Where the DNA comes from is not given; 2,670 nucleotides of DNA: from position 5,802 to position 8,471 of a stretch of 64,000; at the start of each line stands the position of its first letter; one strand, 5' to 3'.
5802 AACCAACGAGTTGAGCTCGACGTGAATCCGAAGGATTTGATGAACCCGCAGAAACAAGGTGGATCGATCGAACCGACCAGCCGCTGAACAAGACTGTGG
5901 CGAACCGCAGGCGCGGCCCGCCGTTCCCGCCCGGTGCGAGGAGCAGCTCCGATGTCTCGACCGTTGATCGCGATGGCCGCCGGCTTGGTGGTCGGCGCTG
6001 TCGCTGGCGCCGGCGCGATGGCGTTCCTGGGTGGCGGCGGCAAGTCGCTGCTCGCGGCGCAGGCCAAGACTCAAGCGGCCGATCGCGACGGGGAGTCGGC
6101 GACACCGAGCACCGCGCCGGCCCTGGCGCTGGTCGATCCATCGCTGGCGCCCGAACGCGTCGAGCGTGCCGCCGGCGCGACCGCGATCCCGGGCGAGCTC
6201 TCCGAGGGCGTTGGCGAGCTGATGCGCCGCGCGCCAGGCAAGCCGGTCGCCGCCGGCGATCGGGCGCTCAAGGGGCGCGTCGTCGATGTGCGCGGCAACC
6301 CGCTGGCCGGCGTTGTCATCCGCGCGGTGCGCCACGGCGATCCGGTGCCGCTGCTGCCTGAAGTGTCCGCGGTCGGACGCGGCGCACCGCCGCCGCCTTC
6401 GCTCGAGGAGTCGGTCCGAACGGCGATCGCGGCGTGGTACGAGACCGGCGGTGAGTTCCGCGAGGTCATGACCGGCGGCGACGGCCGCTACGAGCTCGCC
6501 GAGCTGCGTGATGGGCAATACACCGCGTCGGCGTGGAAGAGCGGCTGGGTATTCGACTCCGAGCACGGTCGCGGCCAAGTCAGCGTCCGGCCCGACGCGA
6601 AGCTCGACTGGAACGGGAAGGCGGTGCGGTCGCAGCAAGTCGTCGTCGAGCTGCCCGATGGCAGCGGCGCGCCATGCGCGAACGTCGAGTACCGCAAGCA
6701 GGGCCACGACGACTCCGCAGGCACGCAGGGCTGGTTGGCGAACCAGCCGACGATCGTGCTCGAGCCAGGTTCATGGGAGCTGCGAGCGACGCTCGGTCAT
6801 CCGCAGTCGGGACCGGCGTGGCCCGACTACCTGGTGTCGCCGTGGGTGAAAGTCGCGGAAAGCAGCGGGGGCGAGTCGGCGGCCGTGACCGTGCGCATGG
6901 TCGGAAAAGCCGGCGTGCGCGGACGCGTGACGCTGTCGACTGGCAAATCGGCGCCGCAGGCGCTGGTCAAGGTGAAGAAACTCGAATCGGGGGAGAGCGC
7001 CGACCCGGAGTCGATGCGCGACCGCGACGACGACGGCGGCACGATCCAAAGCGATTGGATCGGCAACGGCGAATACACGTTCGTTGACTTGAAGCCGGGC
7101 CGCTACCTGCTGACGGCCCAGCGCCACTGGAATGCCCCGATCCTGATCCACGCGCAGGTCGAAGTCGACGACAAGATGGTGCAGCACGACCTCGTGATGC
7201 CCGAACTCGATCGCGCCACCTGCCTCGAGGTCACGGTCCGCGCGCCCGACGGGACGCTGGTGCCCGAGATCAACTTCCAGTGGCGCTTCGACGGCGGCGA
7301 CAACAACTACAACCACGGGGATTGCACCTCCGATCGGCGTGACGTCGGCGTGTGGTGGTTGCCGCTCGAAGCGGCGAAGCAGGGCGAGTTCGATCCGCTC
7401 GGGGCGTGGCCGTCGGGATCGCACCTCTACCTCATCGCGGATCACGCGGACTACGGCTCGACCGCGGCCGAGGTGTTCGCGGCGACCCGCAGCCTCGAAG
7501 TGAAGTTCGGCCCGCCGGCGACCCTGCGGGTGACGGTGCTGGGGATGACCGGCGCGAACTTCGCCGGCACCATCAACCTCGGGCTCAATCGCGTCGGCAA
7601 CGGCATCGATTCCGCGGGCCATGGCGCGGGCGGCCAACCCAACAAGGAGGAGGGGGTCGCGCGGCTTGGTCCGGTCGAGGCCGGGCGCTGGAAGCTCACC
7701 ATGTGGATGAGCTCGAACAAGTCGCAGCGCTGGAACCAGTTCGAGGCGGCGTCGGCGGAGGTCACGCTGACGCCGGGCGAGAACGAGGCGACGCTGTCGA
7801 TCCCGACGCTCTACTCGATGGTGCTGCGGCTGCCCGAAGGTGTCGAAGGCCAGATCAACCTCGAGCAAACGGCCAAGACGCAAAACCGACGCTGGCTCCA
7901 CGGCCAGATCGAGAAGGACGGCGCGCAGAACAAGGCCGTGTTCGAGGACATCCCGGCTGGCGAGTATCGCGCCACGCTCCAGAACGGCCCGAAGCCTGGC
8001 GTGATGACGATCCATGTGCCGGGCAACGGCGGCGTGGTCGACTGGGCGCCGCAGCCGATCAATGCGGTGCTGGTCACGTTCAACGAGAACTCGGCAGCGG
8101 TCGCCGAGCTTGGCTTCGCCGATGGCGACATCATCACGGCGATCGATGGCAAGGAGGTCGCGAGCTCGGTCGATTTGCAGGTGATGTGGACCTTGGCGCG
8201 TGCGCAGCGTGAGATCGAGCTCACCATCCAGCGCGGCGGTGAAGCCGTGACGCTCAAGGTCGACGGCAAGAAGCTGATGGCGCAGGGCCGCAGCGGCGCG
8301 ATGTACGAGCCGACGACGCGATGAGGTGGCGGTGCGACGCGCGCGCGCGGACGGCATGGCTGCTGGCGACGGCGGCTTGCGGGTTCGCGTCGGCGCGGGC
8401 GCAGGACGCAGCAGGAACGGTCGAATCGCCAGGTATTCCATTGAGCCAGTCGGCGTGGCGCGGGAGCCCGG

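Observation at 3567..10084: Tandem paralogous TM-CarboxypepD_reg-PDZ proteins translationally coupled to an S41 C-terminal processing peptidase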

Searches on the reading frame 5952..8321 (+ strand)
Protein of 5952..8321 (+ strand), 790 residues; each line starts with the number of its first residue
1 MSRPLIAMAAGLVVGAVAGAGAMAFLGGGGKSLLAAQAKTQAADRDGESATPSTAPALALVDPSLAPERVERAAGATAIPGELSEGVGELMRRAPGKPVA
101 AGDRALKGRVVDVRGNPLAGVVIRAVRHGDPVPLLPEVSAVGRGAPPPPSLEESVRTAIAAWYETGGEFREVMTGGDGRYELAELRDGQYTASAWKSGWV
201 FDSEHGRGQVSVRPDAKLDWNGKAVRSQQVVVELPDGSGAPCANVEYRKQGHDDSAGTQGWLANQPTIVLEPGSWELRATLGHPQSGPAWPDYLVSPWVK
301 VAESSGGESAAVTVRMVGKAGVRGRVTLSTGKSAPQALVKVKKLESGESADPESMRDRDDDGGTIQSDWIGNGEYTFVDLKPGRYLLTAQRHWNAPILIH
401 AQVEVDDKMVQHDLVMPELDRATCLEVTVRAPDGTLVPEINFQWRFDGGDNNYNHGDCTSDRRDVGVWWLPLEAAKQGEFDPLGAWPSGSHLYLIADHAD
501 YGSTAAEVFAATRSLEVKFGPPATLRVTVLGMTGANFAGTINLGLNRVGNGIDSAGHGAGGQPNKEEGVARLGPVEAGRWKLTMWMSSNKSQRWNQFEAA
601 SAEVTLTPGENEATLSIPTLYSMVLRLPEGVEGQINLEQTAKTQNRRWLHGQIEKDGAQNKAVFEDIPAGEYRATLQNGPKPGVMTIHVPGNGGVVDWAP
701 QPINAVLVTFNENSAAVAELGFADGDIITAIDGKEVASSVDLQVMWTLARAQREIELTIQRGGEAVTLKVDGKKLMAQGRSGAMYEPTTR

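Call 8: search_protein_families(library=pfam, proteins=[window:5952-8321:+], max_evalue=0.1)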
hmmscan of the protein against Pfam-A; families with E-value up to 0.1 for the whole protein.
window:5952-8321:+ (790 aa): 7 families
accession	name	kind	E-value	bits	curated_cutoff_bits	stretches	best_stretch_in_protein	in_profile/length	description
PF13620.12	CarboxypepD_reg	-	2.5e-13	50.6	32.3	2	322-392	2-57/82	Carboxypeptidase regulatory-like domain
PF13180.12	PDZ_2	-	8.5e-09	36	27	1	708-770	17-78/80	PDZ domain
PF14686.12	fn3_3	-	0.00015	21.9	24.4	1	176-215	33-70/75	Polysaccharide lyase family 4, domain II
PF17210.9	SdrD_B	-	0.00025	21.6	29.7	0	371-391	46-66/112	SdrD B-like domain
PF14685.13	PDZ_Tricorn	-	0.00086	19.7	25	1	715-764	31-82/88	Tricorn protease PDZ domain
PF17820.7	PDZ_6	-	0.00091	19.4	27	1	718-761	12-54/54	PDZ domain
PF13715.12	CarbopepD_reg_2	-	0.029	14.8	32.2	0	171-191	27-47/88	CarboxypepD_reg-like domain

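Call 11: search_protein_families(library=ncbifam, proteins=[window:5952-8321:+], max_evalue=0.01)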
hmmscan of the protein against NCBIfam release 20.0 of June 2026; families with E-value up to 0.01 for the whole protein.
window:5952-8321:+ (790 aa): 9 families
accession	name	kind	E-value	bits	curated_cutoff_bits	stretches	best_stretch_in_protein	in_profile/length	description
NF041199.1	trx7_PDZ_seleno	equivalog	1.5e-06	27.4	300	1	709-771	208-271/390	Trx7/PDZ domain-containing (seleno)protein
TIGR02037.1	degP_htrA_DO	subfamily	3.2e-06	26.4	416.2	1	705-771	260-326/434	Do family serine endopeptidase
NF041521.1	HhoA_HhoB_HtrA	equivalog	3.1e-05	23.4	450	1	706-775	265-334/335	HhoA/HhoB/HtrA family serine endopeptidase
NF041515.1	GspC_delta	equivalog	0.0004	20.2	150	1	717-770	255-308/311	type II secretion system protein GspC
NF047968.1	SerProtHtrA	equivalog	0.0015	18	470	1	712-770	297-355/357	serine protease HtrA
NF007526.1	PRK10139.1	equivalog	0.0018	17.1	756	0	715-781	302-368/456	serine endoprotease DegQ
NF053637.1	SerProtHtrAspr2045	equivalog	0.0037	16.2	650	1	713-770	327-384/394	serine protease HtrA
TIGR02422.1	protocat_beta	equivalog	0.0051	16.5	296.4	0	322-403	63-148/220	protocatechuate 3,4-dioxygenase subunit beta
TIGR00054.1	TIGR00054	equivalog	0.0095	14.8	147.55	0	703-770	202-267/421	RIP metalloprotease RseP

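Call 12: find_homologous_proteins(query=window:5952-8321:+, max_evalue=0.001)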
Query window:5952-8321:+ (790 aa): 12 proteins with E <= 0.001 among 8000 candidates.
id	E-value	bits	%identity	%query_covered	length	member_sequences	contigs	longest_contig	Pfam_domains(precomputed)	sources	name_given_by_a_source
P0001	0.0e+0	1788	100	100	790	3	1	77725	PF13180.13,PF13620.13,PF22904.4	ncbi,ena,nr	ncbi:MAG: PDZ domain-containing protein [Myxococcales bacterium]|nr:PDZ domain-containing protein [M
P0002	0.0e+0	1235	68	100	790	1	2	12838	PF13180.13,PF13620.13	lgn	-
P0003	0.0e+0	1121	62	100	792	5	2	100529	PF14686.13,PF13620.13,PF22904.4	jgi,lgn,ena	-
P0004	0.0e+0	1066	60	100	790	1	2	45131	PF14686.13,PF13620.13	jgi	jgi:hypothetical protein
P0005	4.9e-285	966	57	100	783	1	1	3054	PF13620.13,PF22904.4,PF17210.10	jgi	-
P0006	1.4e-281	954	57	100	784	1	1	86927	PF13620.13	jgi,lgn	-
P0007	8.4e-276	935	56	100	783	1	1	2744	PF13620.13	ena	-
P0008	3.5e-226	771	47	97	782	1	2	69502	PF13180.13,PF13620.13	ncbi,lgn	-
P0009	1.5e-186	640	45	92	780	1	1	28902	PF13620.13,PF22904.4,PF17210.10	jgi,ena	-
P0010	1.5e-119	419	34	94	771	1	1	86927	PF13180.13,PF13620.13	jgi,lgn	-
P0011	3.4e-106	374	32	99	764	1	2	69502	PF13620.13,PF17210.10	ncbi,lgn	-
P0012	7.0e-81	291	29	87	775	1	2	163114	PF13180.13,PF13620.13,PF17210.10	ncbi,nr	ncbi:MAG: hypothetical protein HYR85_05735 [Planctomycetes bacterium]|nr:hypothetical protein [Planc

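Call 13: find_encoding_contigs(protein=P0006, flank=10000, max_places=2)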
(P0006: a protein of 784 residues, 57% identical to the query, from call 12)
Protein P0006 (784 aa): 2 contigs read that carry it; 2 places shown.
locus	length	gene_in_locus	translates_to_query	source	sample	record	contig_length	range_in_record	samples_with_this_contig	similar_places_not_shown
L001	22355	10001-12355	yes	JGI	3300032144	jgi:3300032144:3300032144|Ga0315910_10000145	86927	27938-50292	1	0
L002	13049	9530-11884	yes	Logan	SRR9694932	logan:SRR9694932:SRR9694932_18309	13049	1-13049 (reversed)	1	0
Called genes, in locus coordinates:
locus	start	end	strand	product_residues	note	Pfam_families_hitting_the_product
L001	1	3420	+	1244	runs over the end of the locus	PF13428:TPR_14 (faint)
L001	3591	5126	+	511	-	PF13517:FG-GAP_3 (faint), PF01839:FG-GAP (faint)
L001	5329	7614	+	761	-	PF17210:SdrD_B (faint), PF22904:NOMO1-like_2nd (faint), PF13620:CarboxypepD_reg (weak), PF14686:fn3_3 (faint)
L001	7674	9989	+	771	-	PF13620:CarboxypepD_reg (faint), PF13180:PDZ_2 (weak)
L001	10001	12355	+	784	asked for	PF13620:CarboxypepD_reg (faint)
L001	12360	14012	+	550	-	PF03572:Peptidase_S41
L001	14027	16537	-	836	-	PF00884:Sulfatase, PF01663:Phosphodiest (weak), PF01676:Metalloenzyme (weak)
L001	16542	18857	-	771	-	PF00884:Sulfatase, PF01663:Phosphodiest, PF16347:SGSH_C (weak)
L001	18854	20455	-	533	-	PF03023:MurJ, PF13440:Polysacc_synt_3 (weak)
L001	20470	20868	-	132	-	PF03061:4HBT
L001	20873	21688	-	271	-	PF02535:Zip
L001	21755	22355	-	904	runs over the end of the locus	PF08448:PAS_4 (faint), PF00512:HisKA, PF02518:HATPase_c, PF00072:Response_reg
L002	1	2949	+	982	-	?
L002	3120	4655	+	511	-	PF13517:FG-GAP_3 (faint), PF01839:FG-GAP (faint)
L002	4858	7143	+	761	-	PF17210:SdrD_B (faint), PF22904:NOMO1-like_2nd (faint), PF13620:CarboxypepD_reg (weak), PF14686:fn3_3 (faint)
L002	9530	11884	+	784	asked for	PF13620:CarboxypepD_reg (faint)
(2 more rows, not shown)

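Call 14: find_encoding_contigs(protein=P0008, flank=10000, max_places=2)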
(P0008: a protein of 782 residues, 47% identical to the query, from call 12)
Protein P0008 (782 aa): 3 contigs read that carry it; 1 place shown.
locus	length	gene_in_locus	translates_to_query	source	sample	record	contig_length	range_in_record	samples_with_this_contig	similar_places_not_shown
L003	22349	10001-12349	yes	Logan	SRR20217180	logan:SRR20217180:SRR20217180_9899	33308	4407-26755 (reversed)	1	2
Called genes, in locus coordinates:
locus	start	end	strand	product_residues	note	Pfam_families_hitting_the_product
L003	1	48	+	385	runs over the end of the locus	-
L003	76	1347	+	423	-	-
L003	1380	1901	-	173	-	PF00300:His_Phos_1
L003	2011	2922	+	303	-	PF05235:CHAD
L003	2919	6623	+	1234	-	PF13428:TPR_14 (faint), PF13432:TPR_16 (weak)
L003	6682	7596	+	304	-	-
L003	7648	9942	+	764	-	PF13620:CarboxypepD_reg (faint), PF17210:SdrD_B (faint)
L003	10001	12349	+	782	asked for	PF13620:CarboxypepD_reg (faint), PF13180:PDZ_2 (weak)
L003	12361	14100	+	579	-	PF03572:Peptidase_S41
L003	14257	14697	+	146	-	-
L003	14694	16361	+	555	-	PF13620:CarboxypepD_reg (faint)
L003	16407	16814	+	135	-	-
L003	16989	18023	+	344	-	PF00226:DnaJ, PF01556:DnaJ_C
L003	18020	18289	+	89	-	-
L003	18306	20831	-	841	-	PF00884:Sulfatase, PF01663:Phosphodiest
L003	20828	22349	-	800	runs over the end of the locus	PF00884:Sulfatase, PF01663:Phosphodiest, PF16347:SGSH_C (weak)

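Call 15: find_encoding_contigs(protein=P0012, flank=10000, max_places=2)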
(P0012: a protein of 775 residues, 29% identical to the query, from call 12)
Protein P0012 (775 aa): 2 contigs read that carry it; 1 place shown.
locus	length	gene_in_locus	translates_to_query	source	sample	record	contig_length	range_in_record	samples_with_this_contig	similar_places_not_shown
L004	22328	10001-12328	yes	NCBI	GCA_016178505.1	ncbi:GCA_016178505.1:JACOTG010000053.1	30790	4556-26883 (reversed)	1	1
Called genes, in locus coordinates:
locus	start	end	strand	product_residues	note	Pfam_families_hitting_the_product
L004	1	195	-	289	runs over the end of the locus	PF02463:SMC_N (faint), PF00005:ABC_tran, PF13304:AAA_21 (faint)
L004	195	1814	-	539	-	PF00528:BPD_transp_1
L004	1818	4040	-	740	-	PF00528:BPD_transp_1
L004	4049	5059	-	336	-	PF12849:PBP_like_2, PF13531:SBP_bac_11, PF12727:PBP_like (weak)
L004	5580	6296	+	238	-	PF23198:PDE8A_N (weak), PF00072:Response_reg, PF00486:Trans_reg_C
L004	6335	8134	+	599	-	PF00672:HAMP, PF00989:PAS, PF08448:PAS_4, PF12860:PAS_7 (faint), PF13426:PAS_9 (weak), PF00512:HisKA, PF02518:HATPase_c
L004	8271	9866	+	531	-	PF01839:FG-GAP (faint), PF13517:FG-GAP_3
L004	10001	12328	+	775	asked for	PF13620:CarboxypepD_reg (faint), PF17210:SdrD_B (faint), PF13180:PDZ_2 (faint)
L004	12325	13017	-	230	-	PF12146:Hydrolase_4 (faint), PF20408:Abhydrolase_11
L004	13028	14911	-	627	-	PF13432:TPR_16 (weak), PF14559:TPR_19, PF14559:TPR_19 (weak), PF13432:TPR_16 (weak), PF14559:TPR_19 (weak), PF00515:TPR_1 (weak), PF07719:TPR_2 (weak), PF13424:TPR_12, +11 more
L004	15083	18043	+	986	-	PF02347:GDC-P, PF21478:GcvP2_C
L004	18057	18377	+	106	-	-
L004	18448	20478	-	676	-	PF11028:TMEM260_N, PF28495:TMEM260_2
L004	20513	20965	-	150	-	PF00583:Acetyltransf_1, PF13673:Acetyltransf_10 (weak), PF13508:Acetyltransf_7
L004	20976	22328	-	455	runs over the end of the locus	PF01663:Phosphodiest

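Call 16: find_encoding_contigs(protein=P0009, flank=10000, max_places=2)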
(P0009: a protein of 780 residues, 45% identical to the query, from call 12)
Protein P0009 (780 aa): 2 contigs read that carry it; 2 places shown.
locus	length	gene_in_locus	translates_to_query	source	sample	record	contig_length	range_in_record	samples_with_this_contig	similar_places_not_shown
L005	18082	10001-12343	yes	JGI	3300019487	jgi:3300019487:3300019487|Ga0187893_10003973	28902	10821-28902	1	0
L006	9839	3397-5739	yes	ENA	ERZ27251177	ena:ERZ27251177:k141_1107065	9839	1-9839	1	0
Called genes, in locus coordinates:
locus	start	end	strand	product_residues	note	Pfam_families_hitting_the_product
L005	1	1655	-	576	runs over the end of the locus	-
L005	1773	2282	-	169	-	PF00300:His_Phos_1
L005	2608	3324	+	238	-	-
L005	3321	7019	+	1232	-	-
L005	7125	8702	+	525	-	PF00884:Sulfatase, PF14707:Sulfatase_C (weak)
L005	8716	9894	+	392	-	PF03781:FGE-sulfatase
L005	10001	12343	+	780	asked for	PF13620:CarboxypepD_reg (weak), PF17210:SdrD_B (faint), PF22904:NOMO1-like_2nd (faint)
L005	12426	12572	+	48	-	-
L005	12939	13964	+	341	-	PF04978:MST, PF12867:DinB_2, PF01243:PNPOx_N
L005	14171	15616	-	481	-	-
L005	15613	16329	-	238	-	-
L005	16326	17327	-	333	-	PF05762:VWA_CoxE, PF00092:VWA, PF13519:VWA_2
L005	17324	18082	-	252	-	?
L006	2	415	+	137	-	?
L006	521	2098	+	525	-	PF00884:Sulfatase, PF14707:Sulfatase_C (weak)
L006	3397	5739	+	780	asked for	PF13620:CarboxypepD_reg (weak), PF17210:SdrD_B (faint), PF22904:NOMO1-like_2nd (faint)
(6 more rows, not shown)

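Call 17: find_encoding_contigs(protein=P0003, flank=10000, max_places=2)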
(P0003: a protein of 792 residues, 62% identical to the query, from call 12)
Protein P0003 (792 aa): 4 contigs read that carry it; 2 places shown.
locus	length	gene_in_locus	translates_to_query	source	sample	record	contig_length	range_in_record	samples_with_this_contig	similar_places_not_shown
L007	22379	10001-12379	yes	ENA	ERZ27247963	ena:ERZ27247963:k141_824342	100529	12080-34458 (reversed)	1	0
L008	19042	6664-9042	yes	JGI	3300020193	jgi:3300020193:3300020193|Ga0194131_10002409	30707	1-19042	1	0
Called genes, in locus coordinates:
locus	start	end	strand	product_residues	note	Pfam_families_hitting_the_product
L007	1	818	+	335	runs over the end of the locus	PF13524:Glyco_trans_1_2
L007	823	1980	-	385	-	-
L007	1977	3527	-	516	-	PF01636:APH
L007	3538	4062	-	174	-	PF00300:His_Phos_1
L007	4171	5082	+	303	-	PF05235:CHAD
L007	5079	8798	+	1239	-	PF06439:3keto-disac_hyd (weak)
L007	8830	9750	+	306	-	-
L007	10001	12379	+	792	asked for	PF13620:CarboxypepD_reg (faint), PF14686:fn3_3 (faint), PF22904:NOMO1-like_2nd (faint)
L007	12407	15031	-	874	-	PF00884:Sulfatase, PF01663:Phosphodiest (weak)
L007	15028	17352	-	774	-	PF00884:Sulfatase, PF01663:Phosphodiest, PF16347:SGSH_C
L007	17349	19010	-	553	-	PF03023:MurJ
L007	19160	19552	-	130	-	PF03061:4HBT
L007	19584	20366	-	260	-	PF02535:Zip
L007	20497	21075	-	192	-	-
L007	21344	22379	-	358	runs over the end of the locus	PF04613:LpxD, PF25084:LbH_EIF2B (faint), PF25087:GMPPB_C (faint), PF00132:Hexapep, PF14602:Hexapep_2 (faint), PF00132:Hexapep (weak)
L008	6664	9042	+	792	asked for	PF13620:CarboxypepD_reg (faint), PF14686:fn3_3 (faint), PF22904:NOMO1-like_2nd (faint)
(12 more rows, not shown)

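Call 30: find_related_loci(query=A2, collection=genome_contigs, flank=10000)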
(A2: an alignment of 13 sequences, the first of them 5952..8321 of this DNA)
Query A2 (790 aa) in genome_contigs; peptide patterns used: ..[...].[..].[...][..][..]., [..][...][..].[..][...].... (x = any residue, [..] = any of these).
268 stretches matched a pattern; 8 encode a relative of the query (tblastn E <= 1e-3); 8 distinct loci.
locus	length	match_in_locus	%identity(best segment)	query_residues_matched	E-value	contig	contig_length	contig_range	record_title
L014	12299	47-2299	63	36-788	0e+0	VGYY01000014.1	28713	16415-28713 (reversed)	MAG: Planctomycetota bacterium isolate M_DeepCast_50m_m2_133 M_DeepCast_50m_m2_133_Ga0194121_10002559, whole genome shot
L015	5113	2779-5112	50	5-785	0e+0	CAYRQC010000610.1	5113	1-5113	MAG TPA_asm: uncultured Phycisphaerales bacterium isolate binchicken_co203_625 genome assembly, contig: k141_2837449, wh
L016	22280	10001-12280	47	23-789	0e+0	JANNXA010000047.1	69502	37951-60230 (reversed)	MAG: Planctomycetota bacterium isolate VAR_34_metabat_283 VAR_34_k141_1106005, whole genome shotgun sequence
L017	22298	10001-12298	47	23-790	0e+0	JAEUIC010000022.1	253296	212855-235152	MAG: Planctomycetota bacterium isolate new MAG-33 k141_2356266, whole genome shotgun sequence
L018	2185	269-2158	29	101-749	4e-57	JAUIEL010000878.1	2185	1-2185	MAG: bacterium isolate 8_bin.3 NODE_47789_length_2185_cov_0.707969, whole genome shotgun sequence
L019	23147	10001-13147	26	102-691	1e-36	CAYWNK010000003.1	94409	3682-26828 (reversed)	MAG TPA_asm: uncultured Planctomycetaceae bacterium isolate binchicken_co366_43 genome assembly, contig: NODE_81_length_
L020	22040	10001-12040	29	105-790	8e-82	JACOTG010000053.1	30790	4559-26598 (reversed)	MAG: Planctomycetota bacterium isolate NC_groundwater_38_Pr7_B-0.1um_65_11 FFV18_Bp1_scaffold_73024, whole genome shotgu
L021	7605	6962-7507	33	102-286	1e-11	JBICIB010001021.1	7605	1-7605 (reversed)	MAG: Planctomycetota bacterium JB042 k127_94850, whole genome shotgun sequence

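Call 31: search_protein_representatives(alignment_id=A2)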
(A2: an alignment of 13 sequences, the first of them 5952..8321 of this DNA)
Query: 13 sequences, 784 profile positions. Proteins with E-value up to 0.001 (for the whole library): 16389; up to 1e-10: 3188; up to 1e-30: 1039. The best 150 are listed.
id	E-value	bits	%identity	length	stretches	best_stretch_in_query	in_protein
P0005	0.0e+00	1229.9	-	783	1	1-784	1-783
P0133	1.1e-293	992.4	-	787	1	1-784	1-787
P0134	1.4e-282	955.8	-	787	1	2-784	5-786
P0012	3.3e-277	938.0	-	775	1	1-784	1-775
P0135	1.4e-273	926.0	-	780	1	1-784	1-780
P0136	8.0e-256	867.2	-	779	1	1-784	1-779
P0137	3.3e-241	818.9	-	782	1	1-784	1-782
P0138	1.1e-232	790.7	-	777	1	1-784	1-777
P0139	8.1e-226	768.0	-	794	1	2-783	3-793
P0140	1.2e-210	717.8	-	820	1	1-784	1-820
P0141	6.7e-200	682.3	-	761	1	1-784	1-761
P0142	8.4e-196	668.7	-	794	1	1-784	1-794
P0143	1.1e-194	665.1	-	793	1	1-780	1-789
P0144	5.9e-187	639.5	-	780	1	1-784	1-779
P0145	3.9e-178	610.3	-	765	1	44-784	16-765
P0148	5.2e-170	583.5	-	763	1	6-784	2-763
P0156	1.1e-147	509.7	-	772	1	6-784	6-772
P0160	5.1e-146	504.1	-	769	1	1-784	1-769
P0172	5.0e-138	477.7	-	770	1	1-784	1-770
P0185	2.4e-132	458.9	-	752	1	1-784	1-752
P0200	2.5e-127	442.3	-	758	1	5-784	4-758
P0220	1.3e-121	423.4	-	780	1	1-784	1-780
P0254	1.1e-112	393.8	-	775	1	1-784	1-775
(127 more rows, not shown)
